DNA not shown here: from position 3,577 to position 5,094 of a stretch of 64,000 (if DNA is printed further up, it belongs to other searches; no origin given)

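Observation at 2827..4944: Response-regulator receiver and PAS domain fused directly to a glycosyltransferase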

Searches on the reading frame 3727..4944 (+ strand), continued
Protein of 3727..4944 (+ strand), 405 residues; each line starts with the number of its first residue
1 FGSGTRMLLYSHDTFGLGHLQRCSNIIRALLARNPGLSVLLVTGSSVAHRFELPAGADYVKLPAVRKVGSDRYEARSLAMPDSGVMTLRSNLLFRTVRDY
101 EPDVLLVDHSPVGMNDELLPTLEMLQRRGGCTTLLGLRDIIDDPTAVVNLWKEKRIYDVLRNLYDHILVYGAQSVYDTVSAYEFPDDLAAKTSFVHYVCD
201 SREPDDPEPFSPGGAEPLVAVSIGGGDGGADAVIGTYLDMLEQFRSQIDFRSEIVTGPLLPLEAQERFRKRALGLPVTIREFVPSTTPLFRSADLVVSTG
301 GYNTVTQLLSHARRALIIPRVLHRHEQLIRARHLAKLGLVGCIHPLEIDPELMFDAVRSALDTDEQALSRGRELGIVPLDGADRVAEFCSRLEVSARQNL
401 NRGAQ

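Call 38: get_annotated_region(hit=H24, flank=9000)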
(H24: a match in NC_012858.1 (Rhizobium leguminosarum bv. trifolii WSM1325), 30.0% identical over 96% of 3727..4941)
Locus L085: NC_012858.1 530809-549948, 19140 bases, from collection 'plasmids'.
description: Rhizobium leguminosarum bv. trifolii WSM1325 plasmid pR132502, complete sequence
organism: Rhizobium leguminosarum bv. trifolii WSM1325 (NCBI taxid 395491)
taxonomy: Bacteria; Pseudomonadota; Alphaproteobacteria; Hyphomicrobiales; Rhizobiaceae; Rhizobium; Rhizobium leguminosarum; Rhizobium leguminosarum bv. trifolii WSM1325
host: -; source: -; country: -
typing (MOB-suite, as given by PLSDB): mobilizable; relaxase MOBQ
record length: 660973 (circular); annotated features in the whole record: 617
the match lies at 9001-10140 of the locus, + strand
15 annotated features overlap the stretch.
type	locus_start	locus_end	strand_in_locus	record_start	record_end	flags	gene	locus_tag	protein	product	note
CDS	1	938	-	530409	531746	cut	-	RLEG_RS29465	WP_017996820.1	nucleotide sugar dehydrogenase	-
CDS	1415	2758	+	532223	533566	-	-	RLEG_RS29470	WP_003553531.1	adenylate/guanylate cyclase domain-containing protein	-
CDS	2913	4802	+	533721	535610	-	-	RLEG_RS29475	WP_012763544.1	ABC transporter ATP-binding protein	-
CDS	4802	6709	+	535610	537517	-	-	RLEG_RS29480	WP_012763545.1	ABC transporter substrate-binding protein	-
CDS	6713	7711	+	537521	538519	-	-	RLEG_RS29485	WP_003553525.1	ABC transporter permease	GO:0055085 - transmembrane transport [Evidence IEA]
CDS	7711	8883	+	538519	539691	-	-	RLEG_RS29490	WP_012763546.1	ABC transporter permease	-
CDS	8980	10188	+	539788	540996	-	-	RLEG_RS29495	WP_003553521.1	glycosyltransferase family protein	-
CDS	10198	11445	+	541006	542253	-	-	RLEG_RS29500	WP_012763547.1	glycosyltransferase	-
CDS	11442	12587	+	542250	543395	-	-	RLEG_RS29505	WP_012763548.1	glycosyltransferase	-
CDS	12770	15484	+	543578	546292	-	-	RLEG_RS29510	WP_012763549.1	ABC transporter transmembrane domain-containing protein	-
CDS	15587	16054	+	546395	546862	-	-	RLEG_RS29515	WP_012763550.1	cyclic nucleotide-binding domain-containing protein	-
CDS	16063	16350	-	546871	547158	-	-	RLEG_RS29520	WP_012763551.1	type II toxin-antitoxin system RelE/ParE family toxin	GO:0030541 - plasmid partitioning [Evidence IEA]; GO:0051290 - protein heterotetramerization [Evidence IEA]; GO:0009432 ...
CDS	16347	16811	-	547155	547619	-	-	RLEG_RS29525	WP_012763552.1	hypothetical protein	-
CDS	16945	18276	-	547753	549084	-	-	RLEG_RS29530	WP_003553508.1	MFS transporter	GO:0055085 - transmembrane transport [Evidence IEA]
CDS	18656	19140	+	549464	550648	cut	cyoA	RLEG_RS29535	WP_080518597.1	ubiquinol oxidase subunit II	GO:0015990 - electron transport coupled proton transport [Evidence IEA]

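Call 43: search_protein_families(library=pfam, proteins=[P0123, P0138, P0151, P0153, P0159, P0164, P0186, P0192, P0207, P0209], max_evalue=0.001)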
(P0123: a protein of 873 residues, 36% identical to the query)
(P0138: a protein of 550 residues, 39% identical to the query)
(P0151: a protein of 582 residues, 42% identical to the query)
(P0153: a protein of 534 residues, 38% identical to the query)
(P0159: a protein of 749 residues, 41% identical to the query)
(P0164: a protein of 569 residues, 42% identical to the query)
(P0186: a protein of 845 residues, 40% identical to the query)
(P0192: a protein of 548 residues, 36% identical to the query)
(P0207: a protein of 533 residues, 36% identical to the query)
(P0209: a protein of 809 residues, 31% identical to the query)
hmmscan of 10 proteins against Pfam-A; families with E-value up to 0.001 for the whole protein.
P0123 (873 aa): 2 families
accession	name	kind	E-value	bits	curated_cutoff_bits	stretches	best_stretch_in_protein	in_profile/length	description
PF04101.22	Glyco_tran_28_C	-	5.2e-24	85.6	22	2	222-367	2-145/166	Glycosyltransferase family 28 C-terminal domain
PF13692.12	Glyco_trans_1_4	-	8.9e-08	32.9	27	1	236-327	17-113/142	Glycosyl transferases group 1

P0138 (550 aa): 2 families
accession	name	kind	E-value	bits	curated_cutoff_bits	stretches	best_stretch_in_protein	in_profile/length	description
PF00072.30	Response_reg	-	7e-28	97.5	30.2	1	3-112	1-110/111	Response regulator receiver domain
PF04101.22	Glyco_tran_28_C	-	1.5e-16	61.3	22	1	366-517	2-153/166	Glycosyltransferase family 28 C-terminal domain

P0151 (582 aa): 3 families
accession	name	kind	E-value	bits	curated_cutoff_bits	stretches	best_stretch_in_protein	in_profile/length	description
PF01370.27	Epimerase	-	2.6e-18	66.8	20.9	1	1-83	152-240/240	NAD dependent epimerase/dehydratase family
PF04101.22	Glyco_tran_28_C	-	7.6e-14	52.5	22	1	423-544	34-154/166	Glycosyltransferase family 28 C-terminal domain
PF16363.11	GDP_Man_Dehyd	-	4.2e-10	40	27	1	1-143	163-329/332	GDP-mannose 4,6 dehydratase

P0153 (534 aa): 1 family
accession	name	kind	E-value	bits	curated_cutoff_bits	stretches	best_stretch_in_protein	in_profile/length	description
PF04101.22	Glyco_tran_28_C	-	2.6e-10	41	22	1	344-484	2-141/166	Glycosyltransferase family 28 C-terminal domain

P0159 (749 aa): 8 families
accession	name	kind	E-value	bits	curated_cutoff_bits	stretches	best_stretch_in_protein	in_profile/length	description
PF01370.27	Epimerase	-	1.4e-59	201.9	20.9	1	4-247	2-240/240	NAD dependent epimerase/dehydratase family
PF16363.11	GDP_Man_Dehyd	-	3.5e-49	168.5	27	1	4-309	1-331/332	GDP-mannose 4,6 dehydratase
PF01073.25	3Beta_HSD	-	2.6e-17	63.2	22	1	4-233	1-230/280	3-beta hydroxysteroid dehydrogenase/isomerase family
PF04101.22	Glyco_tran_28_C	-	1e-11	45.6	22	1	607-714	53-157/166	Glycosyltransferase family 28 C-terminal domain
PF07993.18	NAD_binding_4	-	1.3e-08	34.7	20.1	1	59-181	74-206/258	Male sterility protein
PF13460.12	NAD_binding_10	-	2e-08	34.8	27.2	1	7-165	1-133/184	NAD(P)H-binding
PF04321.23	RmlD_sub_bind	-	2.7e-06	27.1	27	1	1-233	1-198/287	RmlD substrate binding domain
PF06722.18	EryCIII-like_C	-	0.00055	20.4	31.7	0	602-702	22-118/145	Erythromycin biosynthesis protein CIII-like, C-terminal domain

P0164 (569 aa): 3 families
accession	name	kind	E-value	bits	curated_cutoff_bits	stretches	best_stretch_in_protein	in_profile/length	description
PF01370.27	Epimerase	-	4.3e-10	39.9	20.9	1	3-56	186-240/240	NAD dependent epimerase/dehydratase family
PF04101.22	Glyco_tran_28_C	-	2.9e-08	34.3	22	1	433-514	57-139/166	Glycosyltransferase family 28 C-terminal domain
PF16363.11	GDP_Man_Dehyd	-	1.3e-06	28.5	27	1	3-117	197-330/332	GDP-mannose 4,6 dehydratase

P0186 (845 aa): 9 families
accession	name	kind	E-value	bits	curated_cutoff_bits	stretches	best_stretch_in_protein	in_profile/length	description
PF01370.27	Epimerase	-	5.3e-59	200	20.9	1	94-330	2-240/240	NAD dependent epimerase/dehydratase family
PF16363.11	GDP_Man_Dehyd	-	2.3e-55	188.8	27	1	94-391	1-330/332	GDP-mannose 4,6 dehydratase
PF01073.25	3Beta_HSD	-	1.2e-21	77.4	22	1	94-320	1-231/280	3-beta hydroxysteroid dehydrogenase/isomerase family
PF02719.21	Polysacc_synt_2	-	8e-12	45.4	20.2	1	94-352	2-251/293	Polysaccharide biosynthesis protein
PF13460.12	NAD_binding_10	-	7.3e-10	39.4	27.2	1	97-248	1-130/184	NAD(P)H-binding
PF07993.18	NAD_binding_4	-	2.4e-09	37.1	20.1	1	95-270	1-209/258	Male sterility protein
PF04321.23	RmlD_sub_bind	-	3.2e-08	33.4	27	1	191-333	78-216/287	RmlD substrate binding domain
PF04101.22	Glyco_tran_28_C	-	6.4e-08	33.2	22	1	718-796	65-144/166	Glycosyltransferase family 28 C-terminal domain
PF05368.20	NmrA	-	0.00036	20.7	27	1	92-215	4-107/298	NmrA-like family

P0192 (548 aa): 2 families
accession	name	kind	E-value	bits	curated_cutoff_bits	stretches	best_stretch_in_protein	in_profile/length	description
PF00072.30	Response_reg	-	3.4e-16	59.8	30.2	1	2-107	2-107/111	Response regulator receiver domain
PF04101.22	Glyco_tran_28_C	-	7.4e-13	49.3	22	1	360-496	3-138/166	Glycosyltransferase family 28 C-terminal domain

P0207 (533 aa): 3 families
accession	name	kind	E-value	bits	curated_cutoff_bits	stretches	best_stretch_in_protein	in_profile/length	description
PF00072.30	Response_reg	-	6.4e-21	75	30.2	1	6-113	2-109/111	Response regulator receiver domain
PF04101.22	Glyco_tran_28_C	-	2e-08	34.9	22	1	414-490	62-139/166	Glycosyltransferase family 28 C-terminal domain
PF06722.18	EryCIII-like_C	-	0.00053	20.4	31.7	0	408-489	33-110/145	Erythromycin biosynthesis protein CIII-like, C-terminal domain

P0209 (809 aa): 3 families
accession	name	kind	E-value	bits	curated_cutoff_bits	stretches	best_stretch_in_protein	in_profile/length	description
PF04101.22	Glyco_tran_28_C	-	5.2e-19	69.3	22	2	268-358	53-145/166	Glycosyltransferase family 28 C-terminal domain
PF06722.18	EryCIII-like_C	-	7.8e-07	29.6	31.7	1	277-382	35-141/145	Erythromycin biosynthesis protein CIII-like, C-terminal domain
PF13692.12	Glyco_trans_1_4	-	0.00096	19.9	27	0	245-354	34-140/142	Glycosyl transferases group 1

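Call 44: search_protein_families(library=pfam, proteins=[P0220, P0237, P0248, P0253, P0256, P0261, P0266, P0147, P0150, P0125], max_evalue=0.001)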
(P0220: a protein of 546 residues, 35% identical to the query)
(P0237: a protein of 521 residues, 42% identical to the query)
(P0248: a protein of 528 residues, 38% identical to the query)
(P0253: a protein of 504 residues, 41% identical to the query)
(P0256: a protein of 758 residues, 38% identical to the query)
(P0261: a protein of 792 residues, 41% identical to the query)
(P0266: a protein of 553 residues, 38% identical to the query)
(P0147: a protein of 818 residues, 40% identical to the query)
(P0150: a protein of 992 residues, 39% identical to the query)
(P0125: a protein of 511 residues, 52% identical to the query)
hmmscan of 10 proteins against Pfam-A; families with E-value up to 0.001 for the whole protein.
P0220 (546 aa): 2 families
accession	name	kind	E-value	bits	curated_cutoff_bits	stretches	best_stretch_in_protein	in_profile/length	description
PF00072.30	Response_reg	-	2.4e-17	63.5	30.2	1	5-113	1-110/111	Response regulator receiver domain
PF04101.22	Glyco_tran_28_C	-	4.7e-13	49.9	22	1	362-504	3-144/166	Glycosyltransferase family 28 C-terminal domain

P0237 (521 aa): 1 family
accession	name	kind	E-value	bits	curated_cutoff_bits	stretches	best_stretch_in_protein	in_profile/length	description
PF04101.22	Glyco_tran_28_C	-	1.1e-08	35.8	22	1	345-486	6-147/166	Glycosyltransferase family 28 C-terminal domain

P0248 (528 aa): 2 families
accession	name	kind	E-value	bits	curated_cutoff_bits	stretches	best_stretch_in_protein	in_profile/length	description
PF00072.30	Response_reg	-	3.5e-16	59.8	30.2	1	5-113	1-110/111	Response regulator receiver domain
PF04101.22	Glyco_tran_28_C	-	4.4e-09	37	22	1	346-492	2-146/166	Glycosyltransferase family 28 C-terminal domain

P0253 (504 aa): 1 family
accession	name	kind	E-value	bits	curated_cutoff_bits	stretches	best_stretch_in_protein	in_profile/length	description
PF04101.22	Glyco_tran_28_C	-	3.3e-05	24.4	22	1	377-447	54-125/166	Glycosyltransferase family 28 C-terminal domain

P0256 (758 aa): 9 families
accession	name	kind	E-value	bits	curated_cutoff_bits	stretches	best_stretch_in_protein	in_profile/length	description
PF01370.27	Epimerase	-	2.3e-55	188.1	20.9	1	16-253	1-240/240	NAD dependent epimerase/dehydratase family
PF16363.11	GDP_Man_Dehyd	-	1.1e-42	147.1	27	1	18-314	2-329/332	GDP-mannose 4,6 dehydratase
PF01073.25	3Beta_HSD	-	1.1e-16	61.2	22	1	17-246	1-235/280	3-beta hydroxysteroid dehydrogenase/isomerase family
PF07993.18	NAD_binding_4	-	2.5e-11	43.6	20.1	1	18-192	1-209/258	Male sterility protein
PF04321.23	RmlD_sub_bind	-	5e-11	42.6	27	1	16-244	3-201/287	RmlD substrate binding domain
PF04101.22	Glyco_tran_28_C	-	1.1e-09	39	22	1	567-704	6-142/166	Glycosyltransferase family 28 C-terminal domain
PF13460.12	NAD_binding_10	-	1.3e-08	35.4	27.2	1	20-187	1-143/184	NAD(P)H-binding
PF02719.21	Polysacc_synt_2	-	7e-05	22.6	20.2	1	16-272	1-248/293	Polysaccharide biosynthesis protein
PF05368.20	NmrA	-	0.00016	21.8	27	1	15-139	4-108/298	NmrA-like family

P0261 (792 aa): 8 families
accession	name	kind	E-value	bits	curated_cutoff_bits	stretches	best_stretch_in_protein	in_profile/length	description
PF01370.27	Epimerase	-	9.2e-59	199.2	20.9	1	52-288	2-240/240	NAD dependent epimerase/dehydratase family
PF16363.11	GDP_Man_Dehyd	-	3.2e-50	171.9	27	1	52-350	1-331/332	GDP-mannose 4,6 dehydratase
PF01073.25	3Beta_HSD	-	3.2e-19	69.5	22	1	52-276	1-229/280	3-beta hydroxysteroid dehydrogenase/isomerase family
PF04101.22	Glyco_tran_28_C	-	1.1e-12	48.8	22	1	599-748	3-148/166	Glycosyltransferase family 28 C-terminal domain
PF07993.18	NAD_binding_4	-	2.4e-10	40.4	20.1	1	53-229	1-210/258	Male sterility protein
PF02719.21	Polysacc_synt_2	-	3.1e-09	36.9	20.2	1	52-309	2-250/293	Polysaccharide biosynthesis protein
PF04321.23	RmlD_sub_bind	-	7.9e-06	25.6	27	1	49-229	1-154/287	RmlD substrate binding domain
PF13460.12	NAD_binding_10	-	4.7e-05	23.8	27.2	1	55-206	1-130/184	NAD(P)H-binding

P0266 (553 aa): 3 families
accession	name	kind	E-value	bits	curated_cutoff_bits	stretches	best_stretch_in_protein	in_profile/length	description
PF04101.22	Glyco_tran_28_C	-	8.3e-11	42.6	22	1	397-518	34-154/166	Glycosyltransferase family 28 C-terminal domain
PF00072.30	Response_reg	-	1.6e-07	31.9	30.2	1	18-84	18-83/111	Response regulator receiver domain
PF06722.18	EryCIII-like_C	-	0.00049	20.5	31.7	0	424-508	36-116/145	Erythromycin biosynthesis protein CIII-like, C-terminal domain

P0147 (818 aa): 1 family
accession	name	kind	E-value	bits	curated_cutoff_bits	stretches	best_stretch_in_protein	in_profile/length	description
PF04101.22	Glyco_tran_28_C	-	3.8e-16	60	22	1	229-370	6-146/166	Glycosyltransferase family 28 C-terminal domain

P0150 (992 aa): 3 families
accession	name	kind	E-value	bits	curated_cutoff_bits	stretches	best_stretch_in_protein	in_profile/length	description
PF13372.12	Alginate_exp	-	1.4e-32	113.5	25.2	1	610-987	7-393/395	Alginate export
PF04101.22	Glyco_tran_28_C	-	2.1e-12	47.9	22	1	231-370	7-144/166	Glycosyltransferase family 28 C-terminal domain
PF18914.6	DUF5666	-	6.6e-05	23.6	27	0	473-523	1-45/60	Domain of unknown function (DUF5666)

P0125 (511 aa): 3 families
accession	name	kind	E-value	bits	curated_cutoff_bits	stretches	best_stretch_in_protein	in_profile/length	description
PF04101.22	Glyco_tran_28_C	-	3.4e-05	24.4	22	1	389-489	54-155/166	Glycosyltransferase family 28 C-terminal domain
PF08448.16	PAS_4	-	4.2e-05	24.2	23.1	1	8-98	1-93/110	PAS fold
PF13188.13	PAS_8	-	0.00064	20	21.8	0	5-58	4-58/65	PAS domain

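Call 61: get_annotated_region(hit=H32, flank=9000)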
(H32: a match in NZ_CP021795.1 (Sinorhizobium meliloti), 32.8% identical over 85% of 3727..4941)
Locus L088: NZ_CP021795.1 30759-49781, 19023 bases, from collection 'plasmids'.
description: Sinorhizobium meliloti strain USDA1157 plasmid psymB, complete sequence
organism: Sinorhizobium meliloti (NCBI taxid 382)
taxonomy: Bacteria; Pseudomonadota; Alphaproteobacteria; Hyphomicrobiales; Rhizobiaceae; Sinorhizobium; Sinorhizobium meliloti
host: -; source: Medicago sativa,Single Cell; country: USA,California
typing (MOB-suite, as given by PLSDB): mobilizable; relaxase MOBQ
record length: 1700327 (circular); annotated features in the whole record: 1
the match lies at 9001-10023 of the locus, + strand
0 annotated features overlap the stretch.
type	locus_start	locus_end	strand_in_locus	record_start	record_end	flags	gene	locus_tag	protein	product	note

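Call 62: get_annotated_region(hit=H13, flank=9000)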
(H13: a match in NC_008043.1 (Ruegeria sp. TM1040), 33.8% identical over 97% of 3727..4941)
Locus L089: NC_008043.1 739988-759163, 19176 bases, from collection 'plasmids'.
description: Ruegeria sp. TM1040 megaplasmid, complete sequence
organism: Ruegeria sp. TM1040 (NCBI taxid 292414)
taxonomy: Bacteria; Pseudomonadota; Alphaproteobacteria; Rhodobacterales; Roseobacteraceae; Ruegeria; Ruegeria sp. TM1040
host: -; source: -; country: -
typing (MOB-suite, as given by PLSDB): non-mobilizable
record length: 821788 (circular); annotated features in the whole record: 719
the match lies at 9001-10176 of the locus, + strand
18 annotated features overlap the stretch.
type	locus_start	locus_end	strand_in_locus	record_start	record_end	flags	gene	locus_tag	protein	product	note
CDS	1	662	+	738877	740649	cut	-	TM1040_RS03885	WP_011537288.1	ABC transporter ATP-binding protein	-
CDS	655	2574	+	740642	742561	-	-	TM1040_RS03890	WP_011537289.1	ABC transporter substrate-binding protein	-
CDS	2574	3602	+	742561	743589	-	-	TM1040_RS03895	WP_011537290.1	ABC transporter permease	GO:0055085 - transmembrane transport [Evidence IEA]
CDS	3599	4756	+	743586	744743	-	-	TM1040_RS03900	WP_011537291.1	ABC transporter permease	-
CDS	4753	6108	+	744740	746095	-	-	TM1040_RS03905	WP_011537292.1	CoA transferase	-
CDS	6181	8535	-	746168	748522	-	-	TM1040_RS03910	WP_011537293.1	mechanosensitive ion channel family protein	-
CDS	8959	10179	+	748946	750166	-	-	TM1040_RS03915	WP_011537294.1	glycosyltransferase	-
CDS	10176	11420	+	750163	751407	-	-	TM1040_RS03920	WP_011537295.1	glycosyltransferase family 4 protein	-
CDS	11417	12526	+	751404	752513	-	-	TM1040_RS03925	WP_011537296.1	glycosyltransferase family 4 protein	-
CDS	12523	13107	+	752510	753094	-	-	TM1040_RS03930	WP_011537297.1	histidine phosphatase family protein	-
CDS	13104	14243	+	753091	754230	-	-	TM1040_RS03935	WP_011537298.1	glycosyltransferase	-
CDS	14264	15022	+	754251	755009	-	-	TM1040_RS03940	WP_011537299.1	polysaccharide deacetylase family protein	-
CDS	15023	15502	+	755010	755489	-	-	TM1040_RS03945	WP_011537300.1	class I SAM-dependent methyltransferase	-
CDS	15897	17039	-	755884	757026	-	-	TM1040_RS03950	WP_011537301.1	alpha-D-ribose 1-methylphosphonate 5-triphosphate diphosphatase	GO:0019700 - organic phosphonate catabolic process [Evidence IEA]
CDS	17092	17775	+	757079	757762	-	-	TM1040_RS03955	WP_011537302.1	DUF1045 domain-containing protein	-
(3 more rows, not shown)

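Call 75: find_encoding_contigs(protein=P0138, flank=8000, max_places=1)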
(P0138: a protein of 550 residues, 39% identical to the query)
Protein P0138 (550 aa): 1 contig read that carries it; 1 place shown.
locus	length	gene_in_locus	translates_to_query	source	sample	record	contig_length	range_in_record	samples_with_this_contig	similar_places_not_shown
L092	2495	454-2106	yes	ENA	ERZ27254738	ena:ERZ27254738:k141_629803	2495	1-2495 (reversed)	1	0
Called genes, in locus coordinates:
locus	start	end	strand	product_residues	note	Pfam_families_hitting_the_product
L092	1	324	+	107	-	?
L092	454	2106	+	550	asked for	PF00072:Response_reg, PF04101:Glyco_tran_28_C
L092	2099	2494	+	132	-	?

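Call 76: find_encoding_contigs(protein=P0220, flank=8000, max_places=1)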
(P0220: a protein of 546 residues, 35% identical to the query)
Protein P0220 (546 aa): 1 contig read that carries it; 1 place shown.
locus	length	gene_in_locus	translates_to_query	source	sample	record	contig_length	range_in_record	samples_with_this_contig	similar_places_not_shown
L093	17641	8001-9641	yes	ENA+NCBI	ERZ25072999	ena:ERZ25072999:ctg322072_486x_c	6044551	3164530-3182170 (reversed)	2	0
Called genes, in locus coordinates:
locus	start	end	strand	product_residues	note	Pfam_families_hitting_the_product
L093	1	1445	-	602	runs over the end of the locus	PF01609:DDE_Tnp_1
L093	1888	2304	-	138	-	PF05618:RimB-like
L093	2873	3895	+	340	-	-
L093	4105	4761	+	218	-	PF01636:APH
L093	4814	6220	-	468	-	PF00072:Response_reg, PF00158:Sigma54_activat, PF14532:Sigma54_activ_2, PF00004:AAA (weak), PF07728:AAA_5, PF25601:AAA_lid_14, PF02954:HTH_8, PF13556:HTH_30 (weak)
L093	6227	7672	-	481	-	PF00512:HisKA, PF02518:HATPase_c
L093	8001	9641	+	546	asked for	PF00072:Response_reg, PF04101:Glyco_tran_28_C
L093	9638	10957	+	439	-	PF13477:Glyco_trans_4_2 (faint), PF13439:Glyco_transf_4, PF13579:Glyco_trans_4_4, PF00534:Glycos_transf_1, PF13692:Glyco_trans_1_4, PF13524:Glyco_trans_1_2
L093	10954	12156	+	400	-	PF13439:Glyco_transf_4, PF13579:Glyco_trans_4_4, PF00534:Glycos_transf_1, PF13692:Glyco_trans_1_4, PF13524:Glyco_trans_1_2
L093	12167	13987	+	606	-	PF00664:ABC_membrane, PF00005:ABC_tran, PF02463:SMC_N (faint), PF13191:AAA_16 (weak), PF13304:AAA_21 (faint)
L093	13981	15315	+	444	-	PF01636:APH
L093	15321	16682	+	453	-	-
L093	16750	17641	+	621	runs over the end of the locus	PF13372:Alginate_exp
